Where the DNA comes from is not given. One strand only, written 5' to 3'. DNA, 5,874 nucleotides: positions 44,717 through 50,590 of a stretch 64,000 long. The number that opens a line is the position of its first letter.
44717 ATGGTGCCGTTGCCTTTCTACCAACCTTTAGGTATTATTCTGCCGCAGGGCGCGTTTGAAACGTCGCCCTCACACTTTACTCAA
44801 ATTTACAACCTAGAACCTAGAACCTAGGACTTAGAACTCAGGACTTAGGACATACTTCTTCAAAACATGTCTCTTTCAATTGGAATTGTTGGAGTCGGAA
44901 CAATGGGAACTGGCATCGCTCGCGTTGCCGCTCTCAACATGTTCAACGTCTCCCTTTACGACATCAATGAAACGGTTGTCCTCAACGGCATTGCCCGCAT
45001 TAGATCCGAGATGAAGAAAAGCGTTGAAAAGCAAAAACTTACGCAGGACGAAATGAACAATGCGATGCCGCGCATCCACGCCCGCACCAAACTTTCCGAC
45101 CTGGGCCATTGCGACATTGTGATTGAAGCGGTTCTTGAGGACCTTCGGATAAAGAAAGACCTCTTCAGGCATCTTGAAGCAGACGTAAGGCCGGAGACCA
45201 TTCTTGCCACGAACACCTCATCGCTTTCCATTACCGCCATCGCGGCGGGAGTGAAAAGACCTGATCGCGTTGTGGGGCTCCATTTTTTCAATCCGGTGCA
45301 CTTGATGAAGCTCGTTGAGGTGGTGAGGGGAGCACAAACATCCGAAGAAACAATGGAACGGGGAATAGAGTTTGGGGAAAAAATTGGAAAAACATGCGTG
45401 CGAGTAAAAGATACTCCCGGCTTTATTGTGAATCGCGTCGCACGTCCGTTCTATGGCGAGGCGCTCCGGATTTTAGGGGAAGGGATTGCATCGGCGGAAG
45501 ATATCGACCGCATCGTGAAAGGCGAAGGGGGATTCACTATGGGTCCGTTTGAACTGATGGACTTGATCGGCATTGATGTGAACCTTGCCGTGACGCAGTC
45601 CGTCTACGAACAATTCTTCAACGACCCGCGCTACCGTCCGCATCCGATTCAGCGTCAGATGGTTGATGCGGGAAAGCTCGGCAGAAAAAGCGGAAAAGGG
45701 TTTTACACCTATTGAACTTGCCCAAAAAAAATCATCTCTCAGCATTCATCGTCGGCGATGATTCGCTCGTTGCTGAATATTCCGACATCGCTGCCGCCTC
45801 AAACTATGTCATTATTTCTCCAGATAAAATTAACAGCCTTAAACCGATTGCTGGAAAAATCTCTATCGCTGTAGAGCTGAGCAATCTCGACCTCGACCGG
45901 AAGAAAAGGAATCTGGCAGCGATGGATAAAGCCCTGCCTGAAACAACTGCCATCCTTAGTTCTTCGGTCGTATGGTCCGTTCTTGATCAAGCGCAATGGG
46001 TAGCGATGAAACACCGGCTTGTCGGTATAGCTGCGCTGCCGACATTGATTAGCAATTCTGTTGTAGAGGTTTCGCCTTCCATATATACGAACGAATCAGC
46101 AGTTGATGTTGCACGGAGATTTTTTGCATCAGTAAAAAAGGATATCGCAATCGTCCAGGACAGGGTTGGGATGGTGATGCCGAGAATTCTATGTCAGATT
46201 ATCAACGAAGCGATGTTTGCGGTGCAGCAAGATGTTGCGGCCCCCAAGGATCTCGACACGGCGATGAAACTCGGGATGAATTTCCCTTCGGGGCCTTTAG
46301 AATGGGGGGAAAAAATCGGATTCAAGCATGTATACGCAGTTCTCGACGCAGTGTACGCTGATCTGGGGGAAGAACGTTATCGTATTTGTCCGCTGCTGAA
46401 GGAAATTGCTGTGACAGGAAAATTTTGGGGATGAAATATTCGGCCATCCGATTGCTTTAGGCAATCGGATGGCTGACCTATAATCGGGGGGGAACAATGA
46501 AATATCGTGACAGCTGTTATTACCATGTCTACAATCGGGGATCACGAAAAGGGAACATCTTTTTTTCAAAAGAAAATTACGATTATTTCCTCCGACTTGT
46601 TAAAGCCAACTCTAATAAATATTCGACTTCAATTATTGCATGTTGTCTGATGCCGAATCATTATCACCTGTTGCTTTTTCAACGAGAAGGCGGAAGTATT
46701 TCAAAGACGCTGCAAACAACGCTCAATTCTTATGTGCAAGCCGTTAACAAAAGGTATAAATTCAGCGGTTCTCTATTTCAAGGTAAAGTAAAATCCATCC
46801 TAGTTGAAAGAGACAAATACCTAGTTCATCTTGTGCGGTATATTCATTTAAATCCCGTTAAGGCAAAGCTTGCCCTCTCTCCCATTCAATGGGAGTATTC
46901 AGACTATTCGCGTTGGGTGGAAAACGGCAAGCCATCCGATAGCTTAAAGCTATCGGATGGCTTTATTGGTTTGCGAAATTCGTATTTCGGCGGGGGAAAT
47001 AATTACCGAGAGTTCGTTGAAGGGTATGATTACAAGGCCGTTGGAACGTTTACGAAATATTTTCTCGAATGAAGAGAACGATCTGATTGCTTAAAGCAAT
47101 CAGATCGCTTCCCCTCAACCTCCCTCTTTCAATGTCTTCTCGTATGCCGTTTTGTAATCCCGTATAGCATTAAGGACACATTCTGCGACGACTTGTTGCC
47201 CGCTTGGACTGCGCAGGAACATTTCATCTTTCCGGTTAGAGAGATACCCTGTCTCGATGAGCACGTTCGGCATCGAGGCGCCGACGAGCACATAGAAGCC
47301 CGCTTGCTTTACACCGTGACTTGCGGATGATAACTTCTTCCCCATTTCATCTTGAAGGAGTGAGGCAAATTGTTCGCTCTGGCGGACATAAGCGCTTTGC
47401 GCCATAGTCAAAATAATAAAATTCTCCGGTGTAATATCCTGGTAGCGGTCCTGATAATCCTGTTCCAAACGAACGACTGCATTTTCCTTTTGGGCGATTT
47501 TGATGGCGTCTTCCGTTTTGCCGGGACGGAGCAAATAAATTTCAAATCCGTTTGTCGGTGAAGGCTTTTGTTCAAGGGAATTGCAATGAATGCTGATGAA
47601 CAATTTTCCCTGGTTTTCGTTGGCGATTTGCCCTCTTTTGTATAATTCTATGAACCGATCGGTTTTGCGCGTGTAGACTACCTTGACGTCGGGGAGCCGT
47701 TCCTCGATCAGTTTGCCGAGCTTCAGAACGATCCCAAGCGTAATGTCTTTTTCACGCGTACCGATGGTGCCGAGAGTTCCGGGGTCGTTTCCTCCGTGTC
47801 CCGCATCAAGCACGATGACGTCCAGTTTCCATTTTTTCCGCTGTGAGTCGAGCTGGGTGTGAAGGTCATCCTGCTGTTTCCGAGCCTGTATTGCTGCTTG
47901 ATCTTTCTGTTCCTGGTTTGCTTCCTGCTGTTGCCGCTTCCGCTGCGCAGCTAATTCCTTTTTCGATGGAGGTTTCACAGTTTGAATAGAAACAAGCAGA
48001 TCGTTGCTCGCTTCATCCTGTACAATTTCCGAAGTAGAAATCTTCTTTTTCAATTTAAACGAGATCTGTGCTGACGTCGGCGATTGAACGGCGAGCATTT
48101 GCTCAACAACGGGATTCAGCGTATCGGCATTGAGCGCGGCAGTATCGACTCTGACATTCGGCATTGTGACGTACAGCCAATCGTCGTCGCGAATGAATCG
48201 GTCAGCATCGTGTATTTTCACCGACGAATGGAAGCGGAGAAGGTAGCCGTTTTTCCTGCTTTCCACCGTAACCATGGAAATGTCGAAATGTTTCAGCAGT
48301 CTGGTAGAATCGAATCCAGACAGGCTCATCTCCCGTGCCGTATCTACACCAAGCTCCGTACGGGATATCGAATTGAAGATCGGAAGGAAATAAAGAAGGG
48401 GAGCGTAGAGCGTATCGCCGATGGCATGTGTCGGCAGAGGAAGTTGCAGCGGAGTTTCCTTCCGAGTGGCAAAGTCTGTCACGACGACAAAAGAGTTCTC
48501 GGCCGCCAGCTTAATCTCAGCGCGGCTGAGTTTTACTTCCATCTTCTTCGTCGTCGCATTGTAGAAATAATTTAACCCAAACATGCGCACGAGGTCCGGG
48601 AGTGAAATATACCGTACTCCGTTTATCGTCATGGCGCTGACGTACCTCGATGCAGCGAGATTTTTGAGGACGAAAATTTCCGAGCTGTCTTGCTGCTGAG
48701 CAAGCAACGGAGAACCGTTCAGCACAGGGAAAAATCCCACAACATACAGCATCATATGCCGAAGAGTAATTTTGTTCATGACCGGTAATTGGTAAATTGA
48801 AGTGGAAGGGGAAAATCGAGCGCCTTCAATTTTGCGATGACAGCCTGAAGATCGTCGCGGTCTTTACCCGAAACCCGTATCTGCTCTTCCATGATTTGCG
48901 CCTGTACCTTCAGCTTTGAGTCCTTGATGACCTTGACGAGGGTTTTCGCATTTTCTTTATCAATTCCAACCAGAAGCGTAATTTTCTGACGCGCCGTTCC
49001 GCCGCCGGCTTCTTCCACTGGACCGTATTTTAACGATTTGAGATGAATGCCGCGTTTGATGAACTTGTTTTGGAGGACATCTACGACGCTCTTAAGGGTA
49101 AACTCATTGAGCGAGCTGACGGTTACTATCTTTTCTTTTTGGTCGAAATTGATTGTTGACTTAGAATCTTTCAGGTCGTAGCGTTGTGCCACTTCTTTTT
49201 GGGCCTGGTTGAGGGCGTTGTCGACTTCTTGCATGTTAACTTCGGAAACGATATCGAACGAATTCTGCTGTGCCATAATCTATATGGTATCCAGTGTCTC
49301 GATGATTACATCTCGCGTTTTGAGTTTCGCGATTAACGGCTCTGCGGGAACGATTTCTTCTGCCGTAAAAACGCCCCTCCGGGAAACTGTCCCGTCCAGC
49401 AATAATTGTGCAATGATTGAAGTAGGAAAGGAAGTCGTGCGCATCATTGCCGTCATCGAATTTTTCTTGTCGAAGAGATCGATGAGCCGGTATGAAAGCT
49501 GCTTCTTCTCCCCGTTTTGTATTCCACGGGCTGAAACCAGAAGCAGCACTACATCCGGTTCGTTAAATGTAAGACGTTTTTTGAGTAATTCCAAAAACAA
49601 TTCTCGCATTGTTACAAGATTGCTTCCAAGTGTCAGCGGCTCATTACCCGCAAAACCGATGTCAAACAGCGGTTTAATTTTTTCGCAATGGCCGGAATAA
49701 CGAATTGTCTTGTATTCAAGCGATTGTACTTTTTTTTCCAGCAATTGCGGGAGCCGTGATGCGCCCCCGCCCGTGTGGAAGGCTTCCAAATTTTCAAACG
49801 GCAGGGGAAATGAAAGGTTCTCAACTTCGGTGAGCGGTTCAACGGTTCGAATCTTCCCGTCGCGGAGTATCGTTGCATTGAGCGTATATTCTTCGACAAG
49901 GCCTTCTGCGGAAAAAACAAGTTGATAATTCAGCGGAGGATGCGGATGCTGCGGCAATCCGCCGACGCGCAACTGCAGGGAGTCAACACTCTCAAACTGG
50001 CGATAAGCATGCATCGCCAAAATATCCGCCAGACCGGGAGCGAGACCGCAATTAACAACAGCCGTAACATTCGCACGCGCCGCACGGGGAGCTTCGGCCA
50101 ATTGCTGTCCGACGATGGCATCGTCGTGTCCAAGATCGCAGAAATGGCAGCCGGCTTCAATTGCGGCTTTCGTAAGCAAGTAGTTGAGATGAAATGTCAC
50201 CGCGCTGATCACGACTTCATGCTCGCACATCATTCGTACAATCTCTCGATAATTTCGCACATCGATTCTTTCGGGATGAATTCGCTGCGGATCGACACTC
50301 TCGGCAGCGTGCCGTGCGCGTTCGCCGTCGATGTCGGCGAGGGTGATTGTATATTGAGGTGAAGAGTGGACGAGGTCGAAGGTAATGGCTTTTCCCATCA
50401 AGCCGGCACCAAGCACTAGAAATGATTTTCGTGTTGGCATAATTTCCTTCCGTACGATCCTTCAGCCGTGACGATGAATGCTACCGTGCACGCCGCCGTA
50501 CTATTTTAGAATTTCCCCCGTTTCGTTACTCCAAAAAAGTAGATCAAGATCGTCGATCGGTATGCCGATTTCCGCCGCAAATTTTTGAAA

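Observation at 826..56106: Phased heptanucleotide (7-nt period) tracts fill intergenic spacers at nine or more loci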

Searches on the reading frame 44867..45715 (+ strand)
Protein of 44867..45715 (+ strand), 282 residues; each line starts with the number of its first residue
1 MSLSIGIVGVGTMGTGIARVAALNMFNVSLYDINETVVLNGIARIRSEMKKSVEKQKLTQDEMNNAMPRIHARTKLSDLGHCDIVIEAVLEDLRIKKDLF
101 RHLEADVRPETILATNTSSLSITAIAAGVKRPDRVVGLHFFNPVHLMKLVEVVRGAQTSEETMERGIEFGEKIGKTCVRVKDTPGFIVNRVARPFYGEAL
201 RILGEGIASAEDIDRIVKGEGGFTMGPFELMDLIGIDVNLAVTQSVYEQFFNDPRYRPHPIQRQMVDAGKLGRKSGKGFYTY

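Call 9: search_protein_families(library=pfam, proteins=[window:44867-45715:+])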
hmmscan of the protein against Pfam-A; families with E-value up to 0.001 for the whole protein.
window:44867-45715:+ (282 aa): 2 families
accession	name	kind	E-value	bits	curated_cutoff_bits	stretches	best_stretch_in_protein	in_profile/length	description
PF02737.24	3HCDH_N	-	3.2e-65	219.9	22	1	5-183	2-180/180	3-hydroxyacyl-CoA dehydrogenase, NAD binding domain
PF00725.27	3HCDH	-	1e-34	119.4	22.1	1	185-282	1-97/97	3-hydroxyacyl-CoA dehydrogenase, C-terminal domain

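Call 52: find_encoding_contigs(protein=window:44867-45715:+, flank=3000, max_places=10)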
Protein window:44867-45715:+ (282 aa): 1 contig read that carries it; 1 place shown.
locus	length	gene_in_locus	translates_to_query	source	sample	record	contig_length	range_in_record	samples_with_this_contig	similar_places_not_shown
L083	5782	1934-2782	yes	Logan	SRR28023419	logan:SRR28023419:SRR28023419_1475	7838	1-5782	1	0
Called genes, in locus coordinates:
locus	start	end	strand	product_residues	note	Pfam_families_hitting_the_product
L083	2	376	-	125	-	?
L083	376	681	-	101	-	PF06243:PaaB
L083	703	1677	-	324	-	PF05138:PaaA_PaaC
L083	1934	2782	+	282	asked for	PF02737:3HCDH_N, PF00725:3HCDH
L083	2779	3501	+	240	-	PF00725:3HCDH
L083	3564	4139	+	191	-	PF01797:Y1_Tnp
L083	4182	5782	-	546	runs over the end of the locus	PF01520:Amidase_3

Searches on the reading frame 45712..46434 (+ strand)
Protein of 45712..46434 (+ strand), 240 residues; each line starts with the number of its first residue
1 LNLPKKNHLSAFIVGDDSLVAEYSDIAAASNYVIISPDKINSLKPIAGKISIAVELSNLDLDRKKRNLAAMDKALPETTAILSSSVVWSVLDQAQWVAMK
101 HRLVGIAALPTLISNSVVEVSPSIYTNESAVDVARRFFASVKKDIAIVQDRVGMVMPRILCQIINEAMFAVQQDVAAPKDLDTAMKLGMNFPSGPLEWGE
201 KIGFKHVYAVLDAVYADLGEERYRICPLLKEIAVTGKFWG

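Call 82: search_protein_families(library=pfam, proteins=[window:45712-46434:+])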
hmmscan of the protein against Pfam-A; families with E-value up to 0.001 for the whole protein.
window:45712-46434:+ (240 aa): 2 families
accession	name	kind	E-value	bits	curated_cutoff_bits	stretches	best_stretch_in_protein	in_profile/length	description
PF00725.27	3HCDH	-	4.6e-19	69.2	22.1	1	153-237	1-85/97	3-hydroxyacyl-CoA dehydrogenase, C-terminal domain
PF02737.24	3HCDH_N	-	0.00088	19.7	22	0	49-150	78-179/180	3-hydroxyacyl-CoA dehydrogenase, NAD binding domain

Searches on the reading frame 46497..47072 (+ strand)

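Call 67: search_protein_families(library=pfam, proteins=[window:46497-47072:+])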
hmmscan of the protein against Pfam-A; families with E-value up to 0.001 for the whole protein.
window:46497-47072:+ (191 aa): 1 family
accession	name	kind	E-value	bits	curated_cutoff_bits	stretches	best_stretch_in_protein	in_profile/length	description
PF01797.21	Y1_Tnp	-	2e-08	34.8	23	1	6-117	4-119/121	Transposase IS200 like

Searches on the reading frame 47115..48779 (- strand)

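Call 67: search_protein_families(library=pfam, proteins=[window:47115-48779:-])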
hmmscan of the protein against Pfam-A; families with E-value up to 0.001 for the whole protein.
window:47115-48779:- (554 aa): 1 family
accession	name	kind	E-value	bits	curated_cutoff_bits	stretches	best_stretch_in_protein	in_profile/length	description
PF01520.23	Amidase_3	-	4.1e-49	167.4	27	1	322-540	1-173/174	N-acetylmuramoyl-L-alanine amidase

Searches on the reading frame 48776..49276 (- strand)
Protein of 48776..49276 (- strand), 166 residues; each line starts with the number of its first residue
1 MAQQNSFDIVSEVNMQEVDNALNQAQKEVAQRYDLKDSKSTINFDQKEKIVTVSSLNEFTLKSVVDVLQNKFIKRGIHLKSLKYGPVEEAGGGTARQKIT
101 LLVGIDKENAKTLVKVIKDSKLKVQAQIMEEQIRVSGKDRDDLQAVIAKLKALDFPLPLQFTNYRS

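Call 67: search_protein_families(library=pfam, proteins=[window:48776-49276:-])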
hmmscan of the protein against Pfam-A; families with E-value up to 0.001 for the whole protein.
window:48776-49276:- (166 aa): 1 family
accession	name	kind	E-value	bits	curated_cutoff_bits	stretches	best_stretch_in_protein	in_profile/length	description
PF04461.18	DUF520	-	8.2e-64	215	23.2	1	5-165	1-161/161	Protein of unknown function (DUF520)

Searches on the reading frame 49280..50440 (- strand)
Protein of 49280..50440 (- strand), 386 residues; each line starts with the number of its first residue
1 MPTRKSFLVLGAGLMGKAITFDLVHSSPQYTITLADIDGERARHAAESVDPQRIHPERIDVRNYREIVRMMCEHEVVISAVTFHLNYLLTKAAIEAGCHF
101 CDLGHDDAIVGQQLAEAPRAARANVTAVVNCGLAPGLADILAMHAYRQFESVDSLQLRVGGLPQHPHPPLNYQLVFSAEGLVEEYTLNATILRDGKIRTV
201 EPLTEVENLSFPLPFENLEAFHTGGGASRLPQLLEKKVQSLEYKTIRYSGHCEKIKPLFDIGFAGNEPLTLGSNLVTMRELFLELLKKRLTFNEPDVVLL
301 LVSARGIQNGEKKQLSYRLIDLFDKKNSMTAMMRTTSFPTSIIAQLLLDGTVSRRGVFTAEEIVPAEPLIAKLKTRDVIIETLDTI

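Call 67: search_protein_families(library=pfam, proteins=[window:49280-50440:-])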
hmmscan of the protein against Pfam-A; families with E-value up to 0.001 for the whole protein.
window:49280-50440:- (386 aa): 3 families
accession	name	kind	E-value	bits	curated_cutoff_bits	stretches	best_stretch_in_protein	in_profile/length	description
PF16653.10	Sacchrp_dh_C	-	2.5e-40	139.7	31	1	132-376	1-263/265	Saccharopine dehydrogenase C-terminal domain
PF03435.24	Sacchrp_dh_NADP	-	2.2e-19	70.5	25.1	1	8-128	2-129/129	Saccharopine dehydrogenase NADP binding domain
PF01488.26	Shikimate_DH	-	0.00048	20.6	24.3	1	5-96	13-97/138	Shikimate / quinate 5-dehydrogenase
